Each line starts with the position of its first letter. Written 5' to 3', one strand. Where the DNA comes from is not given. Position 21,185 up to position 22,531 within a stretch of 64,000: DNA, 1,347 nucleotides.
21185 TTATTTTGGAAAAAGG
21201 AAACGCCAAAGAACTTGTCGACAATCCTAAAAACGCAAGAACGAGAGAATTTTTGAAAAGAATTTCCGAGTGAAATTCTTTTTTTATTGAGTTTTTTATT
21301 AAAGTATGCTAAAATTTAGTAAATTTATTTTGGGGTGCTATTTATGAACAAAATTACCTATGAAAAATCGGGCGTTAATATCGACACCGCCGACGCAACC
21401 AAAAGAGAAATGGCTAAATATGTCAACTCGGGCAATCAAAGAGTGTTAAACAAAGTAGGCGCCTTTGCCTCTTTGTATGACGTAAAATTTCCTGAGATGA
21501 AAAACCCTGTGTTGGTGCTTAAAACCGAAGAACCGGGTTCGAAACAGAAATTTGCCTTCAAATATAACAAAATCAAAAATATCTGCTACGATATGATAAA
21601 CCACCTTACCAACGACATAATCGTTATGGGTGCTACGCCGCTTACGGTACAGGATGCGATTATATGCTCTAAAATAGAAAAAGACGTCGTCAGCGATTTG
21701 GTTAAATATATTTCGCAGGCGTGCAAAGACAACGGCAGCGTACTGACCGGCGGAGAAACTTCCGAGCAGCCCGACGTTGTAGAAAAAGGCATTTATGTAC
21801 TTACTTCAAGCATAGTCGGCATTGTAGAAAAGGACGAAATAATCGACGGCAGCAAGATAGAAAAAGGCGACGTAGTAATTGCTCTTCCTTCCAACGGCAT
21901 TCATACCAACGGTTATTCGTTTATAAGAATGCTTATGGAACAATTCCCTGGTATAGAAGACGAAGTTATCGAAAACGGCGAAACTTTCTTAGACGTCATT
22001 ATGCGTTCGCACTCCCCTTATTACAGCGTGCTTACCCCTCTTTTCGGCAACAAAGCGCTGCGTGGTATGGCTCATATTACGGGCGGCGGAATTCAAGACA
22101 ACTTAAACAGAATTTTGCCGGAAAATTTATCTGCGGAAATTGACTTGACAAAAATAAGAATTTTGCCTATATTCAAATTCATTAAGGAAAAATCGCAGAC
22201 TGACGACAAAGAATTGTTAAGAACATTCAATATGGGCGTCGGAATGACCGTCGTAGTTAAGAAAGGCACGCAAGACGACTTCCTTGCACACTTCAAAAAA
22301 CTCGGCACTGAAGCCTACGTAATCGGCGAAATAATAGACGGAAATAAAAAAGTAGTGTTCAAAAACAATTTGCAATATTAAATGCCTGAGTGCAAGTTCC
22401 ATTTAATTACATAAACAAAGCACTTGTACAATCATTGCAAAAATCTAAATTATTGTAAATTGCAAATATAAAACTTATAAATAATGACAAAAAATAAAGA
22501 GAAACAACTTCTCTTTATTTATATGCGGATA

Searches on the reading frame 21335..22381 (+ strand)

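Call 76: search_protein_families(library=pfam, proteins=[window:21335-22381:+], max_evalue=0.001)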
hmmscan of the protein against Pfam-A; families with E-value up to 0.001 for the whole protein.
window:21335-22381:+ (348 aa): 2 families
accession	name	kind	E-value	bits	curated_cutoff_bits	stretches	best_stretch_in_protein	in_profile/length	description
PF02769.27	AIRS_C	-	3e-25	89.6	23.1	1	177-342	2-154/156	AIR synthase related protein, C-terminal domain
PF00586.29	AIRS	-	3.9e-14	53.4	24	1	59-164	14-112/112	AIR synthase related protein, N-terminal domain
